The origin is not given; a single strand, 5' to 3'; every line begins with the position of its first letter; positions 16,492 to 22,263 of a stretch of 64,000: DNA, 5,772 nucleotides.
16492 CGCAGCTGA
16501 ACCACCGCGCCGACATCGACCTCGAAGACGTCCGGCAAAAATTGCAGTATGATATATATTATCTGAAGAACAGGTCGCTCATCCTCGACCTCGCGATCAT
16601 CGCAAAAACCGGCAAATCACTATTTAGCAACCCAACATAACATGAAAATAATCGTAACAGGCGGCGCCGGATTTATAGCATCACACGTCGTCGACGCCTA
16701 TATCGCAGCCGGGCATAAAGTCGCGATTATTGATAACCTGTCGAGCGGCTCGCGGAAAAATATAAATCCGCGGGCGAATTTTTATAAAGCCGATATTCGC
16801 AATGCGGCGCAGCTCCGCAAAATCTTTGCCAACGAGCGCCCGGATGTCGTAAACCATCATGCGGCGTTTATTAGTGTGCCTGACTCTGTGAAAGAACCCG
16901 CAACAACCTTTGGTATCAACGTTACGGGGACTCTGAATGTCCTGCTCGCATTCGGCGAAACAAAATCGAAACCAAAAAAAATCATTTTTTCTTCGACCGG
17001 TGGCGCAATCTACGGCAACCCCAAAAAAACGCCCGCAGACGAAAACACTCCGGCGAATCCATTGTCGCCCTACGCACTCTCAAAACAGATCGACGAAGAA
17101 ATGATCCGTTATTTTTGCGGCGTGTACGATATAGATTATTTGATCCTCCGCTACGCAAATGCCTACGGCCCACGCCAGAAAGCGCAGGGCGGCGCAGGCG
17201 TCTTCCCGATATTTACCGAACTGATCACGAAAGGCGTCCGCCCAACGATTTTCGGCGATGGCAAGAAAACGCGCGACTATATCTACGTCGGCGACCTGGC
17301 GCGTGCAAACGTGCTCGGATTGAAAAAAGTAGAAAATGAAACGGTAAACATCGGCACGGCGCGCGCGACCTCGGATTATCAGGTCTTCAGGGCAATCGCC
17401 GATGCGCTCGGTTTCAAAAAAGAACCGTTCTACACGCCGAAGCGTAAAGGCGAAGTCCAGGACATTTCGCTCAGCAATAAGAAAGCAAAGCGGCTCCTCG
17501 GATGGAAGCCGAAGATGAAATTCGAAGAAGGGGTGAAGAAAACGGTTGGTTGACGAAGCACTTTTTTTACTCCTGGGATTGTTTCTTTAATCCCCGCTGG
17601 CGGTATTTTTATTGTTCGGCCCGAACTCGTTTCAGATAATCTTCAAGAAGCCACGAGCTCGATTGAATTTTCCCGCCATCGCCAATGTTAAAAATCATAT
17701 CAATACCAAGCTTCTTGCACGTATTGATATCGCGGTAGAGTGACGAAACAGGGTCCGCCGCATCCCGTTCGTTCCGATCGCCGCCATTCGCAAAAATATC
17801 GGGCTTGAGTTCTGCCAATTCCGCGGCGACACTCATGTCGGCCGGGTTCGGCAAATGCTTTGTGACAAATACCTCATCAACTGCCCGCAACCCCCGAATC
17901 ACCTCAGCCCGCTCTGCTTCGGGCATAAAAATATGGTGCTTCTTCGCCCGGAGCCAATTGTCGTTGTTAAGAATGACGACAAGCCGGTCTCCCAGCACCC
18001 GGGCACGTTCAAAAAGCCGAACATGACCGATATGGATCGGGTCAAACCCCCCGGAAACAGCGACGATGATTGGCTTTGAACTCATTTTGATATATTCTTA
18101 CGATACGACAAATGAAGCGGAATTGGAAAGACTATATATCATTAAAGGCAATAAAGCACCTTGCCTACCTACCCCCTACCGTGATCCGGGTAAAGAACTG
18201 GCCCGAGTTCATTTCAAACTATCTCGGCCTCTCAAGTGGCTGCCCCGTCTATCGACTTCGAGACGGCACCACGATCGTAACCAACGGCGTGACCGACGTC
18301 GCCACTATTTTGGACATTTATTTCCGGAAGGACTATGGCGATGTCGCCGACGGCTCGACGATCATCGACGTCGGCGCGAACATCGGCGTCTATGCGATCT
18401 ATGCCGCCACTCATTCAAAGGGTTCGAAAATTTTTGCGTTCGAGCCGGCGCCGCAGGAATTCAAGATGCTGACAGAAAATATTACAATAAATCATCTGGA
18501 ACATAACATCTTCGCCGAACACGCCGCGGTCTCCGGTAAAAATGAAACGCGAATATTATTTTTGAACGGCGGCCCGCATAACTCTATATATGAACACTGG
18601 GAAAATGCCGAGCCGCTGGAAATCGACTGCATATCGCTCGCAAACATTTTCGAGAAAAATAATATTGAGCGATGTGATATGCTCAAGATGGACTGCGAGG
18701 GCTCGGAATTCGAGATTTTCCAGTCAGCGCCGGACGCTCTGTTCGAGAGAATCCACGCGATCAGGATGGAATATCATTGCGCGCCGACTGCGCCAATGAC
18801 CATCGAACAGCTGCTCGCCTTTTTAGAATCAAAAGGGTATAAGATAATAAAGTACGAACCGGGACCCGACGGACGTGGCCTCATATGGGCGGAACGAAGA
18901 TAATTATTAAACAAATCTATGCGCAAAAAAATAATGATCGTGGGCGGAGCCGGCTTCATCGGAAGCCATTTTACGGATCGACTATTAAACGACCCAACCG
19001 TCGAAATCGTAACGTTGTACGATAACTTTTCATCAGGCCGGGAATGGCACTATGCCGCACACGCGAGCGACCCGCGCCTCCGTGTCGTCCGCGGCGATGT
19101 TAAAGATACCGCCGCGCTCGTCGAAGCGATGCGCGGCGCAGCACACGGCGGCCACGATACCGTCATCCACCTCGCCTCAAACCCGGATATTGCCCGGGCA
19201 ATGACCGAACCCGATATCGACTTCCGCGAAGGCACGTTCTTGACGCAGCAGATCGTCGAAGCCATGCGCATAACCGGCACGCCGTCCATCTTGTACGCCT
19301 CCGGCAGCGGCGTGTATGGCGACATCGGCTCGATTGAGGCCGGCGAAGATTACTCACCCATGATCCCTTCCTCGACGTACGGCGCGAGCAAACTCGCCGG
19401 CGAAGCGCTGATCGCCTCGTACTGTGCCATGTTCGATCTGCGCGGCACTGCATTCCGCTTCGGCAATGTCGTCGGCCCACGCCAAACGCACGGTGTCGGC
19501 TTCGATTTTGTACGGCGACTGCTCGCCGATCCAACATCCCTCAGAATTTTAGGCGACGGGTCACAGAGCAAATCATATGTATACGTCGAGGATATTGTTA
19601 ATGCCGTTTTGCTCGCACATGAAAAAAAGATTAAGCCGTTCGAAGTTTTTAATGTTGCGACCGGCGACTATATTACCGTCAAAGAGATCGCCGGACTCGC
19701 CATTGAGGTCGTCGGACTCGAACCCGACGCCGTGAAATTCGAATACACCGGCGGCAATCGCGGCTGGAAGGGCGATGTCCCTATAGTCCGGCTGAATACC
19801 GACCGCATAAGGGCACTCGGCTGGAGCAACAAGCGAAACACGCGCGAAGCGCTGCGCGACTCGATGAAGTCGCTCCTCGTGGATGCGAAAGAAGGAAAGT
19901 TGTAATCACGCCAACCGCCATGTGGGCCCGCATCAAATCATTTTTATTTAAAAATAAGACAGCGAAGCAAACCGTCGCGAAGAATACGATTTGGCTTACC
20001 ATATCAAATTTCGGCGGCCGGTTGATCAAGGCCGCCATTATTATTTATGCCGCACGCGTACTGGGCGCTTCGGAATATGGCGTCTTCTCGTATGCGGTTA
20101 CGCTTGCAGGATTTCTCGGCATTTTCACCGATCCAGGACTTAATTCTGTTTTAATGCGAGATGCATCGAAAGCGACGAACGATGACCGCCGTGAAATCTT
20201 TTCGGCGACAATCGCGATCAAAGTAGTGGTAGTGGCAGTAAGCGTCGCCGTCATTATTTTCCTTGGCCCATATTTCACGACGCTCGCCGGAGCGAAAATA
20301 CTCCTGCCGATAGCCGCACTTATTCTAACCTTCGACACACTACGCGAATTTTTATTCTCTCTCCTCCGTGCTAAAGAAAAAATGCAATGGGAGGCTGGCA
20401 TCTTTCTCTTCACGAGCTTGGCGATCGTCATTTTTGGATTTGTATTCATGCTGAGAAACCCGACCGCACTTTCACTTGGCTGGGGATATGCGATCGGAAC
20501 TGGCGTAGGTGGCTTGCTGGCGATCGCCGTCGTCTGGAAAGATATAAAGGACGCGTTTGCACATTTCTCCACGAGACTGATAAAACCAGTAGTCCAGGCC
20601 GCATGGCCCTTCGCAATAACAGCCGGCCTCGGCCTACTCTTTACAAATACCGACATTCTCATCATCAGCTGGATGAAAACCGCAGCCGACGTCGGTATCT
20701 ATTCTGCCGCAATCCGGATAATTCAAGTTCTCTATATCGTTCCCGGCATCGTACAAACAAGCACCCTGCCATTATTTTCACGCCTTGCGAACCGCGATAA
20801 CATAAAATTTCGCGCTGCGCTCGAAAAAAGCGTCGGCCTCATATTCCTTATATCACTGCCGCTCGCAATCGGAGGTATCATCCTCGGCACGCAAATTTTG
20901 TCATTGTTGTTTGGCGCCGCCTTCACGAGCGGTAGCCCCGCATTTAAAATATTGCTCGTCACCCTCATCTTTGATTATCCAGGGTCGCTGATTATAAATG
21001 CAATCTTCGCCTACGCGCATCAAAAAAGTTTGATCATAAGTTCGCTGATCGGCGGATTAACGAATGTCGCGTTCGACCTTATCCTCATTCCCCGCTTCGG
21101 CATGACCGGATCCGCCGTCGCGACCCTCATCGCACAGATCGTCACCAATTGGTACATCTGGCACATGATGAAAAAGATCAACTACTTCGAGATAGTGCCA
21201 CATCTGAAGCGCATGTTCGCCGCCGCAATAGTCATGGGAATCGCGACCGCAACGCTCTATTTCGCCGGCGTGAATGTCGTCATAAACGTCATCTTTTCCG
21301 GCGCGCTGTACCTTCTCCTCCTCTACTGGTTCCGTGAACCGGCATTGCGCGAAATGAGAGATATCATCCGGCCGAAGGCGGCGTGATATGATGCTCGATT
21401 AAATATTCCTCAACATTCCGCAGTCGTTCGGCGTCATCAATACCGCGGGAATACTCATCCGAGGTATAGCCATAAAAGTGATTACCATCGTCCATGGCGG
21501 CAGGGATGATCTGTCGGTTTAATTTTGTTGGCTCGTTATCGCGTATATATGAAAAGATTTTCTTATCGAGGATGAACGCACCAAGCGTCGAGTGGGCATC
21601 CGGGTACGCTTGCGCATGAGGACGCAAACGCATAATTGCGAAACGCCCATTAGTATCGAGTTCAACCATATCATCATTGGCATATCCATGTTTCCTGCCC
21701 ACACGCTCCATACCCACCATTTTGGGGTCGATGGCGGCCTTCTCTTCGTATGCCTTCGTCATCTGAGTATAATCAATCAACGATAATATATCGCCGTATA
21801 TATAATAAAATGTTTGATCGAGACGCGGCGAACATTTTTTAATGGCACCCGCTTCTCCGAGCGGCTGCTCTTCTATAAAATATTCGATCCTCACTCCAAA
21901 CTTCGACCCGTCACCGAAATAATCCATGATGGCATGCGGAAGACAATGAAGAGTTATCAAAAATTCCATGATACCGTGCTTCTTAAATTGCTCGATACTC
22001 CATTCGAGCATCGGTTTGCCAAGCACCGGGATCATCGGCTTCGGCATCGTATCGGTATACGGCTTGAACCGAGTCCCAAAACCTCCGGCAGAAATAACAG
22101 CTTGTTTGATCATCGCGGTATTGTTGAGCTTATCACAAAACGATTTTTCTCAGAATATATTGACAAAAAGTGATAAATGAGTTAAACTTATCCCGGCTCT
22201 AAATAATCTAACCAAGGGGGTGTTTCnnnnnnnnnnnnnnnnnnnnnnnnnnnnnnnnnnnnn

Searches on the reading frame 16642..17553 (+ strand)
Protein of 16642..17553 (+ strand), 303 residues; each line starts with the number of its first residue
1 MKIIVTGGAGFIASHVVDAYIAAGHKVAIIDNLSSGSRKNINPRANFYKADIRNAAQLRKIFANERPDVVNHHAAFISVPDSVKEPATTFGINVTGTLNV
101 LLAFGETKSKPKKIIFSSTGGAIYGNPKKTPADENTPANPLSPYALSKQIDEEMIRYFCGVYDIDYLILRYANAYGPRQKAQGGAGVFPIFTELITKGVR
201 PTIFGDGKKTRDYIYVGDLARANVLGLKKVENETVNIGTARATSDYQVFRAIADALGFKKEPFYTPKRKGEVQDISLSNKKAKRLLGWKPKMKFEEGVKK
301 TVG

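Call 66: search_protein_families(library=pfam, proteins=[window:16642-17553:+])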
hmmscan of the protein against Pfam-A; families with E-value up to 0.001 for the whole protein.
window:16642-17553:+ (303 aa): 8 families
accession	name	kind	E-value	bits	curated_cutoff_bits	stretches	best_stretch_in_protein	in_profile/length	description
PF01370.27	Epimerase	-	6.9e-58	196.3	20.9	1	3-238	1-240/240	NAD dependent epimerase/dehydratase family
PF16363.11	GDP_Man_Dehyd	-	7.2e-56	190.5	27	1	4-301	1-332/332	GDP-mannose 4,6 dehydratase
PF01073.25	3Beta_HSD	-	2.8e-20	72.9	22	1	4-233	1-235/280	3-beta hydroxysteroid dehydrogenase/isomerase family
PF04321.23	RmlD_sub_bind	-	5.9e-15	55.5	27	1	1-260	1-235/287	RmlD substrate binding domain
PF02719.21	Polysacc_synt_2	-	3.4e-10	40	20.2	1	3-200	1-191/293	Polysaccharide biosynthesis protein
PF07993.18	NAD_binding_4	-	1.4e-06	28.1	20.1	1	66-216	88-251/258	Male sterility protein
PF13460.12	NAD_binding_10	-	5.8e-05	23.5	27.2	1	7-172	1-144/184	NAD(P)H-binding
PF13439.12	Glyco_transf_4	-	0.00039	20.9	28.5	1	7-76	2-82/170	Glycosyltransferase Family 4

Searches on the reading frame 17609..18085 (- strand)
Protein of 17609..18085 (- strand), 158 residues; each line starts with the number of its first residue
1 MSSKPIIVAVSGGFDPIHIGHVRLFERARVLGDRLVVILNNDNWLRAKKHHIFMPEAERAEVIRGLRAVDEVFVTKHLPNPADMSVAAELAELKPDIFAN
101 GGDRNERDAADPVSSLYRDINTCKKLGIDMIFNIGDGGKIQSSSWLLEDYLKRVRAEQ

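Call 66: search_protein_families(library=pfam, proteins=[window:17609-18085:-])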
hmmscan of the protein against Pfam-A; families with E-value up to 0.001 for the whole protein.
window:17609-18085:- (158 aa): 1 family
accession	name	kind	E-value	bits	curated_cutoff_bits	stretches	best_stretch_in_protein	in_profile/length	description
PF01467.32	CTP_transf_like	-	3.9e-14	53.4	21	1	11-103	3-89/133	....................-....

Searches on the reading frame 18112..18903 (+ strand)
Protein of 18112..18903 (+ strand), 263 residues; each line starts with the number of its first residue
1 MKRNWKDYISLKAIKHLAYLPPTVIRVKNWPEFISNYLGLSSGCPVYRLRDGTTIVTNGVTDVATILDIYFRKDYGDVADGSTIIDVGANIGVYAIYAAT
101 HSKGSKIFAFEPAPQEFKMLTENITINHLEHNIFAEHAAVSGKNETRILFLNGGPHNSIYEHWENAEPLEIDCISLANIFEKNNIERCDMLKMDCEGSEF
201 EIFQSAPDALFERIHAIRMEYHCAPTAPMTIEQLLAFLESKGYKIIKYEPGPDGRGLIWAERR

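Call 66: search_protein_families(library=pfam, proteins=[window:18112-18903:+])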
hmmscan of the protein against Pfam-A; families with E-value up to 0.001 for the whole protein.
window:18112-18903:+ (263 aa): 3 families
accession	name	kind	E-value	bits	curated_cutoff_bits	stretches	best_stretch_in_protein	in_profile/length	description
PF05050.19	Methyltransf_21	-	1.7e-20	74.3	22.7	1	86-245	1-173/173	Methyltransferase FkbM domain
PF02475.24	TRM5-TYW2_MTfase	-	3.7e-10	40.4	28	1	78-135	34-91/164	TRM5/TYW2 methyltransferase domain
PF05575.17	V_cholerae_RfbT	-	0.00027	20.8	27.9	1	81-150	80-148/286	Vibrio cholerae RfbT protein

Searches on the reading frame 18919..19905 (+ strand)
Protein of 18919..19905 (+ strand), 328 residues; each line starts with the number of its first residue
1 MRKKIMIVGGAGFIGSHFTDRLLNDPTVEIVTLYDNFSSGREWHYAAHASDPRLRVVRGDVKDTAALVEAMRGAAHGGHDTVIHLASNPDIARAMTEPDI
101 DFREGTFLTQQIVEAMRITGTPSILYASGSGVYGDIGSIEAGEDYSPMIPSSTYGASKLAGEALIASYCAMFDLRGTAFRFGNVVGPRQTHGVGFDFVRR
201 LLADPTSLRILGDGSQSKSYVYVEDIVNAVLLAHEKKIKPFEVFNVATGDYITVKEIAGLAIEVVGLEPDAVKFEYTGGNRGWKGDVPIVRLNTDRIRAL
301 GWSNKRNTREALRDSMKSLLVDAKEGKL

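Call 66: search_protein_families(library=pfam, proteins=[window:18919-19905:+])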
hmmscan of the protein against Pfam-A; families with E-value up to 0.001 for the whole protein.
window:18919-19905:+ (328 aa): 7 families
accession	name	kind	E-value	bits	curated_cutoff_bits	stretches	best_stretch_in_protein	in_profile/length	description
PF01370.27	Epimerase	-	2.6e-45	155.2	20.9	1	5-247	1-240/240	NAD dependent epimerase/dehydratase family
PF16363.11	GDP_Man_Dehyd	-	1.4e-34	120.5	27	1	6-271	1-272/332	GDP-mannose 4,6 dehydratase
PF01073.25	3Beta_HSD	-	7.5e-17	61.7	22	1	7-240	2-235/280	3-beta hydroxysteroid dehydrogenase/isomerase family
PF13460.12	NAD_binding_10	-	5.1e-10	40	27.2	1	9-136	1-105/184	NAD(P)H-binding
PF02719.21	Polysacc_synt_2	-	9.2e-10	38.6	20.2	1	150-282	134-266/293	Polysaccharide biosynthesis protein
PF04321.23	RmlD_sub_bind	-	6.2e-09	35.8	27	1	4-275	2-241/287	RmlD substrate binding domain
PF07993.18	NAD_binding_4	-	5.5e-07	29.4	20.1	1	7-196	1-220/258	Male sterility protein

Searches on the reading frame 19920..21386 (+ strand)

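Call 66: search_protein_families(library=pfam, proteins=[window:19920-21386:+])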
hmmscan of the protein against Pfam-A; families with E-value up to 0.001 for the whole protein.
window:19920-21386:+ (488 aa): 3 families
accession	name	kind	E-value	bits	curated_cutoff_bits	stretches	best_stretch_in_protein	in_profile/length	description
PF01943.22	Polysacc_synt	-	2.2e-34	119.6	28.2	1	19-289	1-273/274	Polysaccharide biosynthesis protein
PF13440.11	Polysacc_synt_3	-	8.3e-23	81.5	23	1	45-337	3-290/293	Polysaccharide biosynthesis protein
PF03023.19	MurJ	-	3.3e-17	62.7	27.4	1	45-459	2-436/451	Lipid II flippase MurJ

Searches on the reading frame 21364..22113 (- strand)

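Call 66: search_protein_families(library=pfam, proteins=[window:21364-22113:-])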
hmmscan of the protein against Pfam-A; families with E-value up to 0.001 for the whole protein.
window:21364-22113:- (249 aa): 2 families
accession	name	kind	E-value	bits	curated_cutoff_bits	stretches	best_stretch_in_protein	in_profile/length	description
PF00483.29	NTP_transferase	-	1.9e-24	87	21.2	1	5-218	2-221/245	Nucleotidyl transferase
PF12804.13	NTP_transf_3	-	8.2e-06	26.5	27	1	5-57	1-48/160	MobA-like NTP transferase domain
